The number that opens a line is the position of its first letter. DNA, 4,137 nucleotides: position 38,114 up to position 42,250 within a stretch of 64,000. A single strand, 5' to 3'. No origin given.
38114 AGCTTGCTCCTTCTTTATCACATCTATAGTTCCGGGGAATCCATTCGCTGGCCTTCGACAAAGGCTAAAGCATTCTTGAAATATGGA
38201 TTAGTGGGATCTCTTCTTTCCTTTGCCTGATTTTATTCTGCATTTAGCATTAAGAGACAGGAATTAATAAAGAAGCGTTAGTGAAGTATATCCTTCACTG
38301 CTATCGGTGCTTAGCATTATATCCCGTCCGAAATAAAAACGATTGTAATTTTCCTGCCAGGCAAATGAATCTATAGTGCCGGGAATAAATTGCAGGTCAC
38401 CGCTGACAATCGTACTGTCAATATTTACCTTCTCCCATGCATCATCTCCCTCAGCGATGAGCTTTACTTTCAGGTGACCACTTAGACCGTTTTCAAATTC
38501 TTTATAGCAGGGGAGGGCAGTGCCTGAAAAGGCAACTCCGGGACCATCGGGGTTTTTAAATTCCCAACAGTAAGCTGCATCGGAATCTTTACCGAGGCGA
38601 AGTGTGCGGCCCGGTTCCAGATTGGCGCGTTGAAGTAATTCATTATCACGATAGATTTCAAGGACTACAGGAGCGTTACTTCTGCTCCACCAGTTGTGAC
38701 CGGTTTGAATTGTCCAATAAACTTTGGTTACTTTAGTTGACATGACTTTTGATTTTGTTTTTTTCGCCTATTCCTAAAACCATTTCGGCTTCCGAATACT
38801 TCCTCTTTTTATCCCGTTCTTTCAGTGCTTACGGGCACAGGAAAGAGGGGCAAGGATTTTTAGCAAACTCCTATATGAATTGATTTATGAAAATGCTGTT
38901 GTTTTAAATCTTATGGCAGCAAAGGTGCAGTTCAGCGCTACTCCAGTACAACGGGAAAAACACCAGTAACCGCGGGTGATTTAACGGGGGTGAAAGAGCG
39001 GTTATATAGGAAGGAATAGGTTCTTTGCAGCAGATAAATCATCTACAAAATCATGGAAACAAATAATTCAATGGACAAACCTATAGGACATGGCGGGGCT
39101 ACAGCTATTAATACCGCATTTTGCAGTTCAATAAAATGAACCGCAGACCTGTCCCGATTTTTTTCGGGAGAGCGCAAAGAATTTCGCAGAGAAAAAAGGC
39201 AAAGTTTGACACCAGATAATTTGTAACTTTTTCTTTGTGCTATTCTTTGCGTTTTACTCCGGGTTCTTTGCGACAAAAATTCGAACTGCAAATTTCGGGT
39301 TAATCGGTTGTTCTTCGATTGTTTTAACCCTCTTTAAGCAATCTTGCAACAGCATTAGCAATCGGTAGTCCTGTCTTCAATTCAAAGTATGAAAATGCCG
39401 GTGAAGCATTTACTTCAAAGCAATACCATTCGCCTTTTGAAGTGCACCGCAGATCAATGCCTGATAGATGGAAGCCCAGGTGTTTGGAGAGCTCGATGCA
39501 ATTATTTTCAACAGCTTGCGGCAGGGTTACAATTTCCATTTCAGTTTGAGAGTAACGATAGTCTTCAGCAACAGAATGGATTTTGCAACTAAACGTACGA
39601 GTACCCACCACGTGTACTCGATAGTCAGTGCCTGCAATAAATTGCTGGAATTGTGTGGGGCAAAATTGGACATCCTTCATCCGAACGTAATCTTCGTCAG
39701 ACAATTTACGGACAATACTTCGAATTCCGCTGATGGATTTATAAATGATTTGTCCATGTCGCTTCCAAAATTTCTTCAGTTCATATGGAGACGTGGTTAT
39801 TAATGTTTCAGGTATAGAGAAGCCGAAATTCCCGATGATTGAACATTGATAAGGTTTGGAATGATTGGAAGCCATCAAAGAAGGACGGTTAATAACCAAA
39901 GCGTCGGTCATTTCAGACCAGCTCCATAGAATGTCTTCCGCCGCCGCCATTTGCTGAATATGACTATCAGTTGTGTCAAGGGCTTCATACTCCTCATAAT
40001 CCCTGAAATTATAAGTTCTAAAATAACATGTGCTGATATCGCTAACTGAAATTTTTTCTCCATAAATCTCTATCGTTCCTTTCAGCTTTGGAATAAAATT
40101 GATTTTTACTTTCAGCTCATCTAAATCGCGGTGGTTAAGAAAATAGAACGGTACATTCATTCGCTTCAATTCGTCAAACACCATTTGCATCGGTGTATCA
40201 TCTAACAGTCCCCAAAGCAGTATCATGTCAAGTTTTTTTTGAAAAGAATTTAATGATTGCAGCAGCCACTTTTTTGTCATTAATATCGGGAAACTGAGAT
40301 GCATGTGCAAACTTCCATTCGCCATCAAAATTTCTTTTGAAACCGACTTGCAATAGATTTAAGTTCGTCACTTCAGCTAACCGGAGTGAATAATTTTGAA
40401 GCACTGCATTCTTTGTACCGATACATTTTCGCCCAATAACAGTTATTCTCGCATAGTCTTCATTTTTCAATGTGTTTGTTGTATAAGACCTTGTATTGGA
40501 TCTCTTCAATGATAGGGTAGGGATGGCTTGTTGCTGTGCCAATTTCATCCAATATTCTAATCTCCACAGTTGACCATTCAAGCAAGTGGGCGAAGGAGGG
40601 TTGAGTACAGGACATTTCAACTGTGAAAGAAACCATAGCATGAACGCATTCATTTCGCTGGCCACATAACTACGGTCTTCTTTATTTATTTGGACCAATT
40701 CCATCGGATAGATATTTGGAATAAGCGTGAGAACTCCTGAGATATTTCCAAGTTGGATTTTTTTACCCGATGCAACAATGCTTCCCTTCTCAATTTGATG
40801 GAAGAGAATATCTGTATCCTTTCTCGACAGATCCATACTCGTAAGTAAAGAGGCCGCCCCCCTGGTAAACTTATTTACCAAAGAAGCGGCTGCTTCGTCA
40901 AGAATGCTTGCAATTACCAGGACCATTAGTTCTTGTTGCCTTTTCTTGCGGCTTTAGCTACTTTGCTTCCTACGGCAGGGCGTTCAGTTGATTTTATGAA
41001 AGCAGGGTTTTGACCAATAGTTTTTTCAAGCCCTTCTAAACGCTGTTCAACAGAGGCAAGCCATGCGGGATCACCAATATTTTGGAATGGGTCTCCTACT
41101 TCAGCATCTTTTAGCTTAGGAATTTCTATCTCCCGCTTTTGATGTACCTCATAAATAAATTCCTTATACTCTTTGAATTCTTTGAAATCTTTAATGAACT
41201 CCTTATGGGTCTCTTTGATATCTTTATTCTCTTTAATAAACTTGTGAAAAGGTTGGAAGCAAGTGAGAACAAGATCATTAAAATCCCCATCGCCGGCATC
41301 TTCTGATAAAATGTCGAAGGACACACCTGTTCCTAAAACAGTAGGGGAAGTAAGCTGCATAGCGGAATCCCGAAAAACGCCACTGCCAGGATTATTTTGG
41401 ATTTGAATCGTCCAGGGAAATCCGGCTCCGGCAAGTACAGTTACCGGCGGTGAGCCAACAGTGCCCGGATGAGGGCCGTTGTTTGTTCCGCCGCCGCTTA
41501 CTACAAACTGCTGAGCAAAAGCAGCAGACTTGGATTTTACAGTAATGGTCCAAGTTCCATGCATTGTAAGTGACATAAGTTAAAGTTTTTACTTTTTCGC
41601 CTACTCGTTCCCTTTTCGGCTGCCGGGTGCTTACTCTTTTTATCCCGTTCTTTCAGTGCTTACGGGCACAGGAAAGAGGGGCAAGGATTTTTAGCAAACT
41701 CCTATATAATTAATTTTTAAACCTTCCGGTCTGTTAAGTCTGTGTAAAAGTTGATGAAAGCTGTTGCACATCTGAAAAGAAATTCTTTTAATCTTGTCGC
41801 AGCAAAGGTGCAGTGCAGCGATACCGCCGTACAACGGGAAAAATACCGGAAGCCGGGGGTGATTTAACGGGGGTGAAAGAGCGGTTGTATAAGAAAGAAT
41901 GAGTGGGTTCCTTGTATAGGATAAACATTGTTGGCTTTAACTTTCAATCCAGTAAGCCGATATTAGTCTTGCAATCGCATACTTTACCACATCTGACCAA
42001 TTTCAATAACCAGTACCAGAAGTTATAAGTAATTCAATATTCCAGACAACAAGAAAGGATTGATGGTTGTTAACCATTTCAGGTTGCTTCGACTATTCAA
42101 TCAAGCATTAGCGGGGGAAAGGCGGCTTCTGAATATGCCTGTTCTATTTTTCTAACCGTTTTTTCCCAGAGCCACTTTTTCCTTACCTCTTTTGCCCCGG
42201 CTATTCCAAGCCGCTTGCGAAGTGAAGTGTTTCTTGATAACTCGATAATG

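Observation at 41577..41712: Proximal leader block: sequence read as about 74 nt identical before two different genes, with a nested stem-loop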

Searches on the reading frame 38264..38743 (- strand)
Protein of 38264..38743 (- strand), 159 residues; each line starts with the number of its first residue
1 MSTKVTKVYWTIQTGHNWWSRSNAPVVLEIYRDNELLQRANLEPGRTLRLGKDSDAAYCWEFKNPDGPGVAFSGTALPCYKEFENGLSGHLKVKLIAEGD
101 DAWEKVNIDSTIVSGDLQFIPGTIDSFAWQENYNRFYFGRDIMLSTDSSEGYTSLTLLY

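Call 19: search_protein_families(library=pfam, proteins=[window:38264-38743:-], max_evalue=0.01)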
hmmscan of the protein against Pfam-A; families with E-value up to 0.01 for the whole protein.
window:38264-38743:- (159 aa): 0 families

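Call 57: find_related_loci(query=window:38264-38743:-, collection=metagenome_contigs, flank=4000)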
Query window:38264-38743:- (159 aa) in metagenome_contigs; peptide patterns used: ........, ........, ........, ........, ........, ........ (x = any residue, [..] = any of these).
51 stretches matched a pattern; 1 encode a relative of the query (tblastn E <= 1e-3); 1 distinct loci.
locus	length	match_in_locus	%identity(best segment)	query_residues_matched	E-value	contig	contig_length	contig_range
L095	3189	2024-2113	53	20-49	7e-6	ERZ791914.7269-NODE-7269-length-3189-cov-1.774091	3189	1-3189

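Call 58: find_homologous_proteins(query=window:38264-38743:-, max_evalue=0.001)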
Query window:38264-38743:- (159 aa): 112 proteins with E <= 0.001 among 131 candidates.
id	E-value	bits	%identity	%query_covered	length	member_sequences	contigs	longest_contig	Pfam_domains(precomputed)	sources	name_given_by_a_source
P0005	9.9e-106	369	100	100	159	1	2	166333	-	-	-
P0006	1.9e-74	267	72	100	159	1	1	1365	-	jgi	jgi:hypothetical protein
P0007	5.7e-71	256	69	100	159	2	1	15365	-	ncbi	-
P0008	1.0e-64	235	62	100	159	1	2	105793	-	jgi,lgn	jgi:hypothetical protein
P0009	1.6e-61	225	60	99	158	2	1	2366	-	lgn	-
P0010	1.8e-60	221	60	99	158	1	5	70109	-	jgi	jgi:hypothetical protein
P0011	6.2e-60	220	59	99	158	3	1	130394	-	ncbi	-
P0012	1.3e-59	219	59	99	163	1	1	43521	-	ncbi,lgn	-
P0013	3.8e-59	217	61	98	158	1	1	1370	-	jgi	jgi:hypothetical protein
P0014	9.4e-59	216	60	98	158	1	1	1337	-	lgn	-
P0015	1.8e-58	215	60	98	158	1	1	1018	-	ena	-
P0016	5.0e-58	213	60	99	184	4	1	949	-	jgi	-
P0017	5.1e-58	213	58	98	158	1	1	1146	-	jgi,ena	-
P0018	5.4e-58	213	57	98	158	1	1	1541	-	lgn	-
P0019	7.5e-58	213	58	99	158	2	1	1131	-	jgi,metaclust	metaclust:\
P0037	1.8e-55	205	58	99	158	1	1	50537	-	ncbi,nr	ncbi:MAG: hypothetical protein IT581_01020 [Verrucomicrobiales bacterium]|nr:hypothetical protein [V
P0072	1.6e-52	196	55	97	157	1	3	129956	-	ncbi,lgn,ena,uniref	ncbi:hypothetical protein [Arthrobacter sp. LAR12-1-1.1]|uniref:hypothetical protein n=1 Tax=Arthrob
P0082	1.3e-51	193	55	97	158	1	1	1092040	-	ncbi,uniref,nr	ncbi:hypothetical protein [Terrimonas pollutisoli]|uniref:hypothetical protein n=1 Tax=Terrimonas po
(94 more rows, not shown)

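Call 59: find_encoding_contigs(protein=P0008, flank=3000, max_places=1)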
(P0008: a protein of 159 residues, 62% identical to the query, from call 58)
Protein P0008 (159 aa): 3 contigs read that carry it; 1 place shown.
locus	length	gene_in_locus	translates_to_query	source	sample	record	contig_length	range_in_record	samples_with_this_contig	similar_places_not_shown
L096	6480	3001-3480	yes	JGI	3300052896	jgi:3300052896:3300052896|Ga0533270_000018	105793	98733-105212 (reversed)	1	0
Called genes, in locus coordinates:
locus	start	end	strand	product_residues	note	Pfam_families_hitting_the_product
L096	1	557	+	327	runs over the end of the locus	PF08240:ADH_N, PF00107:ADH_zinc_N, PF13602:ADH_zinc_N_2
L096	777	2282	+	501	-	PF02874:ATP-synt_ab_N, PF00006:ATP-synt_ab, PF22919:ATP-synt_VA_C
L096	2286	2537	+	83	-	PF02823:ATP-synt_DE_N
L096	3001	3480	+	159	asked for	-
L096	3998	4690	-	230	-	-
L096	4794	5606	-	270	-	PF13365:Trypsin_2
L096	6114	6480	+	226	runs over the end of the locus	PF00578:AhpC-TSA, PF08534:Redoxin, PF10417:1-cysPrx_C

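Call 60: find_encoding_contigs(protein=P0082, flank=3000, max_places=1)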
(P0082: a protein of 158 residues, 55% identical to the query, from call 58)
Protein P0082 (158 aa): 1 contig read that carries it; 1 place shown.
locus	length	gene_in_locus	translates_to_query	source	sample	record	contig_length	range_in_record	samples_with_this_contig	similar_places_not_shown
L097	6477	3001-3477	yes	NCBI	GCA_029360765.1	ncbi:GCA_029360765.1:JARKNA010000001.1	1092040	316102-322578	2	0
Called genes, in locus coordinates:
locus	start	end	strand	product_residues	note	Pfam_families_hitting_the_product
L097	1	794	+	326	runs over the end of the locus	PF04616:Glyco_hydro_43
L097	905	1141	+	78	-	-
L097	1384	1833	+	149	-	PF08327:AHSA1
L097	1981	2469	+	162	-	-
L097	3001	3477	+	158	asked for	-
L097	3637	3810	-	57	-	-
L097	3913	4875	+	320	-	-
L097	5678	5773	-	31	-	-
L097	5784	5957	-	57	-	-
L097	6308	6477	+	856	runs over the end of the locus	PF22847:Glyco_hydro_43_rel, PF02018:CBM_4_9, PF22848:ASD1_dom, PF06964:Alpha-L-AF_C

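Call 61: find_encoding_contigs(protein=P0037, flank=3000, max_places=1)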
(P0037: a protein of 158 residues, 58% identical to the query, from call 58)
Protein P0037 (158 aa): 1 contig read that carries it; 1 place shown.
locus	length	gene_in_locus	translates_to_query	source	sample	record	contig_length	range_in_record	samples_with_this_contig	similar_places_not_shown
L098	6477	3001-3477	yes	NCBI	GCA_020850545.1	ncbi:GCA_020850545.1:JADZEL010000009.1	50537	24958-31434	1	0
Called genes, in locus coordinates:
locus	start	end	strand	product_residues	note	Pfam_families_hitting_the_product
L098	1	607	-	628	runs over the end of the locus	PF02129:Peptidase_S15, PF08530:PepX_C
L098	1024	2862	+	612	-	PF01055:Glyco_hydro_31_2nd (faint), PF02065:Melibiase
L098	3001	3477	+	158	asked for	-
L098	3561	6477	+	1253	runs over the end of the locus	PF00932:LTD, PF13385:Laminin_G_3, PF13287:Fn3_assoc, PF13290:CHB_HEX_C_1, PF08757:CotH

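Call 62: find_encoding_contigs(protein=P0072, flank=3000, max_places=1)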
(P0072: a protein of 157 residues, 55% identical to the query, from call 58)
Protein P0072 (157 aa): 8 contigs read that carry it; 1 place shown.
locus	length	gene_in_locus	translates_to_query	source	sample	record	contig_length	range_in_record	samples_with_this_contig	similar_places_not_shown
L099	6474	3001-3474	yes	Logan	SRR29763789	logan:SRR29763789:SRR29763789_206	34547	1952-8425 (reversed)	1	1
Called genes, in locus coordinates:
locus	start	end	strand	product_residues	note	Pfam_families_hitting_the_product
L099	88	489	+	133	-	-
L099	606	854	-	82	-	PF12762:DDE_Tnp_IS1595 (weak)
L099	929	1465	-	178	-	PF12762:DDE_Tnp_IS1595 (weak)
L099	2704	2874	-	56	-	-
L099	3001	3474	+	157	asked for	-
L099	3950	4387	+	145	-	-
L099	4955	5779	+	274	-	-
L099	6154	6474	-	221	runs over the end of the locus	PF00248:Aldo_ket_red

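Call 84: search_solved_structures(query=window:38264-38743:-, max_evalue=1)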
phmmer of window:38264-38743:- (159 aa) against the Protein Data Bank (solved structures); distinct sequences matched with E-value up to 1: 1.
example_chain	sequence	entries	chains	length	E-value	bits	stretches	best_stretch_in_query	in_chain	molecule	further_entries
3uuw_A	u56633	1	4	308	0.2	14.7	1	70-147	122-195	Putative oxidoreductase with NAD(P)-binding Rossmann-fold domain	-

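Call 105: search_protein_families(library=ncbifam, proteins=[window:38264-38743:-], max_evalue=0.001)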
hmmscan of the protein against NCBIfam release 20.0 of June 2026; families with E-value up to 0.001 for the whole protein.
window:38264-38743:- (159 aa): 0 families

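Call 106: predict_structure(alignment_id=A6)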
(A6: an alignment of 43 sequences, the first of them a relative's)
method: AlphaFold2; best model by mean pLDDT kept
length: 159 residues; sequences in the alignment: 43
mean_pLDDT: 89.8   pTM: 0.83
mean pLDDT of the five models: 89.8, 87.6, 87.2, 84.9, 84.7
residues with pLDDT >= 90: 99; 70-90: 54; 50-70: 6; < 50: 0
segments of 3 or more residues with pLDDT < 50: none
pLDDT, mean of each block of 10 residues (from residue 1): 93 87 86 95 74 89 81 88 95 92 92 95 89 97 89 94
secondary structure, 60 per line:
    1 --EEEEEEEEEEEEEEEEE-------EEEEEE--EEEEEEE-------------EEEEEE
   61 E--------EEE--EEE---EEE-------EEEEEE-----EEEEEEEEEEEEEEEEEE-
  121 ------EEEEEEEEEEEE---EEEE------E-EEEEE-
elements in order: E3-19 E27-32 E35-41 E55-61 E70-72 E75-77 E81-83 E91-96 E102-119 E127-138 E142-145 E154-158

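Call 108: fold_search(model_id=the predicted structure, library=pdb)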
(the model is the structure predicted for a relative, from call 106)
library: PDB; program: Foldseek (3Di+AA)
matches with E <= 10: 521; with E <= 0.001: 0
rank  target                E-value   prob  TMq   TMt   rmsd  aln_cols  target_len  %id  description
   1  1olp_A                4.7e-03  1.00  0.42  0.20   8.7       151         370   12  Alpha Toxin from Clostridium Absonum (released 2003-10-23)
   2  1ca1                  9.6e-03  1.00  0.41  0.19  12.9       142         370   10  ALPHA-TOXIN FROM CLOSTRIDIUM PERFRINGENS (released 1999-05-04)
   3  1kho_A                1.5e-02  1.00  0.42  0.20  13.0       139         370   10  Crystal Structure Analysis of Clostridium perfringens alpha-Toxin Isolated from Avian Strain SWCP (released 2002-06-19)
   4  4nre                  1.7e-02  0.98  0.37  0.11  12.2       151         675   10  The structure of human 15-lipoxygenase-2 with a substrate mimic (released 2014-02-12)
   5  2p0m_A                2.1e-02  0.99  0.36  0.10  10.8       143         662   15  Revised structure of rabbit reticulocyte 15S-lipoxygenase (released 2007-10-09)
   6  2wxt                  2.3e-02  0.98  0.38  0.19  13.2       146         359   12  Clostridium perfringens alpha-toxin strain NCTC8237 (released 2009-11-17)
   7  2wxu                  2.5e-02  0.97  0.39  0.19  12.7       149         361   11  Clostridium perfringens alpha-toxin strain NCTC8237 mutant T74I (released 2009-11-17)
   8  7fe0_A                2.5e-02  0.63  0.28  0.25  12.1       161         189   10  AvmM Catalyzes Macrocyclization in Alchivemycin A Biosynthesis (released 2021-09-01)
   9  1olp_D                2.6e-02  0.98  0.37  0.18   7.9       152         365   10  Alpha Toxin from Clostridium Absonum (released 2003-10-23)
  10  2oxe_A                3.0e-02  0.91  0.32  0.14  13.9       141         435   12  Structure of the Human Pancreatic Lipase-related Protein 2 (released 2007-03-27)
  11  3fg3_B                3.7e-02  0.99  0.39  0.11   7.1       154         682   12  Crystal structure of Delta413-417:GS I805W LOX (released 2009-08-18)
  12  8qdr_A                3.9e-02  0.75  0.31  0.10  13.9       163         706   10  Vitis vinifera dimeric 13S-lipoxygenase LOXA in a detergent bound open conformation (released 2024-10-30)
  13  6n2w_B                4.3e-02  1.00  0.46  0.14   7.2       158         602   10  The structure of Stable-5-Lipoxygenase bound to NDGA (released 2020-05-13)
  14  8dhe_C                4.6e-02  0.10  0.15  0.05  20.9       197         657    5  Tannerella forsythia beta-glucuronidase (mL1) (released 2023-05-17)
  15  7laf_A                4.8e-02  0.99  0.39  0.11  13.0       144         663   10  15-lipoxygenase-2 loop mutant bound to imidazole-based inhibitor (released 2022-01-19)
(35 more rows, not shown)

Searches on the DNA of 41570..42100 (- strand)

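Call 12: search_rna_families(source=window, start=41570, end=42100, threshold=evalue, max_evalue=10, show_alignments=8)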
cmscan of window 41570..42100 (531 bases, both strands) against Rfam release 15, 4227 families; matches with E-value up to 10: 6.
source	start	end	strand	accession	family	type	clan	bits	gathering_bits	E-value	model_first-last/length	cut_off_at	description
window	41598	41629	-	RF02914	DUF805b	Cis-reg;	CL00115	26.4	35.6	2.4e-05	1-35/35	no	DUF805b RNA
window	41701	41780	+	RF01599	plasmodium_snoR24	Gene; snRNA; snoRNA; CD-box;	-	21.1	55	4.8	1-82/82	no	small nucleolar RNA snoR24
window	41605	41684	+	RF00705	mir-202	Gene; miRNA;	-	14.1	51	3.3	1-76/76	no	mir-202 microRNA precursor family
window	41585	41691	-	RF00736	mir-320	Gene; miRNA;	-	12.6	55.5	8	1-76/76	no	mir-320 microRNA precursor family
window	41621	41698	+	RF02173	SMAD5-AS1_1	Gene; lncRNA;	-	9.7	45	4.9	172-263/263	no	SMAD5 antisense RNA 1 conserved region 1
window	41570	41648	-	RF03077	RT-2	Gene; sRNA;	-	9.7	40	8.5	1-98/222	3'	RT-2 RNA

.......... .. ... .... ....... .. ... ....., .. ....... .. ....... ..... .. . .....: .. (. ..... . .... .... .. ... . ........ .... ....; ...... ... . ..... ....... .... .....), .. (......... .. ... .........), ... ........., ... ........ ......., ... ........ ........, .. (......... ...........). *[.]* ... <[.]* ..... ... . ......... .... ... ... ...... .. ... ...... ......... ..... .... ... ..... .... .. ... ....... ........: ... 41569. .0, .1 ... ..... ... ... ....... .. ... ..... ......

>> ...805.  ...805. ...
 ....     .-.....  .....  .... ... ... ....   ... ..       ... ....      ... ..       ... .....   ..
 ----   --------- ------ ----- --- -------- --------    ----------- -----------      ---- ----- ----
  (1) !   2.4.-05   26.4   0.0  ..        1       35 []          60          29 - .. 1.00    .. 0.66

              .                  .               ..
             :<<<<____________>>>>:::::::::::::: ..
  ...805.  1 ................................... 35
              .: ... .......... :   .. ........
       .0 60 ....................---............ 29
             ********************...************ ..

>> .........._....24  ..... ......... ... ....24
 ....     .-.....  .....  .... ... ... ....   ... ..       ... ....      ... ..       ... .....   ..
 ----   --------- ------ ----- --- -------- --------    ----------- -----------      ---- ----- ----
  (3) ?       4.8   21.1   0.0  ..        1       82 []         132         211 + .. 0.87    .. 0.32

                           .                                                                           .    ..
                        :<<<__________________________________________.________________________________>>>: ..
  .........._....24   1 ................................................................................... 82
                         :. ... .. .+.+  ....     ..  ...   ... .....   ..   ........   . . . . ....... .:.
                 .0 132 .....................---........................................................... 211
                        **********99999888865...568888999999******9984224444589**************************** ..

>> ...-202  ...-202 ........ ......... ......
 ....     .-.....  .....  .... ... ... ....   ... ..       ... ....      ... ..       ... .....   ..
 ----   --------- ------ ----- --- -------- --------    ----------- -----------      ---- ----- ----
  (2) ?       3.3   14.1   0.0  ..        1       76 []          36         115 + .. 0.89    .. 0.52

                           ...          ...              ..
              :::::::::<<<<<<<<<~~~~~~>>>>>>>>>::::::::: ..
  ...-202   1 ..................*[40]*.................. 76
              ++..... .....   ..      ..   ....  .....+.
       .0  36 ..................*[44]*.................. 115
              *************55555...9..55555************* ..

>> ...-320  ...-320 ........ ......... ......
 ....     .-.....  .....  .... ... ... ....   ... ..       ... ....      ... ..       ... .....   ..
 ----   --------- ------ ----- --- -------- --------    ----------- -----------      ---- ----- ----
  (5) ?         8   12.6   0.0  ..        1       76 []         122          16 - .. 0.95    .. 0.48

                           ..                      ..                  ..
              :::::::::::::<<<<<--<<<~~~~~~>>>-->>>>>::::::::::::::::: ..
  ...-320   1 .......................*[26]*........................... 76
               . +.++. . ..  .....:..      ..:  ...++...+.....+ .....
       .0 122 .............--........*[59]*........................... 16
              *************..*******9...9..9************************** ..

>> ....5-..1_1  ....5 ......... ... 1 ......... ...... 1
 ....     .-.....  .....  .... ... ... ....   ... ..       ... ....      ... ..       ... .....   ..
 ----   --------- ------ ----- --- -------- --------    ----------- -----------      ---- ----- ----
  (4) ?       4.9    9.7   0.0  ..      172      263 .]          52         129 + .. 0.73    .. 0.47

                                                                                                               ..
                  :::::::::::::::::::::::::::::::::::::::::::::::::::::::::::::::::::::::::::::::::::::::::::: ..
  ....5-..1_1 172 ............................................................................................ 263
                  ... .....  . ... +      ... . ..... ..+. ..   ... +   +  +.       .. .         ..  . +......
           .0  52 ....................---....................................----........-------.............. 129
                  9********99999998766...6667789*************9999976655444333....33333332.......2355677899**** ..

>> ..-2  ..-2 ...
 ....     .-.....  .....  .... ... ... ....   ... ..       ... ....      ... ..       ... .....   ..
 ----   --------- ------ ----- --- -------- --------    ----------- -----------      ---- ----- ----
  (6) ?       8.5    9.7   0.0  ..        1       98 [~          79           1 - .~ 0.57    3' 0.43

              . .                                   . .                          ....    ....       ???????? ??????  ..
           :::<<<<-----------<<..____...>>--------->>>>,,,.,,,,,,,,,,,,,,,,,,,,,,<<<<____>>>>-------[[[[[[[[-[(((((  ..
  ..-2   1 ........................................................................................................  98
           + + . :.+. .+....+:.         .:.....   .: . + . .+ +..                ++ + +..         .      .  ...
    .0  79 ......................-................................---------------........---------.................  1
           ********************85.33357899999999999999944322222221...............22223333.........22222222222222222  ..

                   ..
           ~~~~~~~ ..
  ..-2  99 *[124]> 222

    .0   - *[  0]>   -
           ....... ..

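Call 81: search_dna_similar(query=window:41577-42096:-, collection=plasmids, mode=distant, max_rows=5)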
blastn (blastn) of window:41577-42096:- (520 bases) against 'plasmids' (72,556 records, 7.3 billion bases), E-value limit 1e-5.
No match.

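Call 82: search_dna_similar(query=window:41577-42096:-, collection=phages, mode=distant, max_rows=5)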
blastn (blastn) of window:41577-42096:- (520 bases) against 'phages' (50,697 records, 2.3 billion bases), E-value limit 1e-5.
No match.
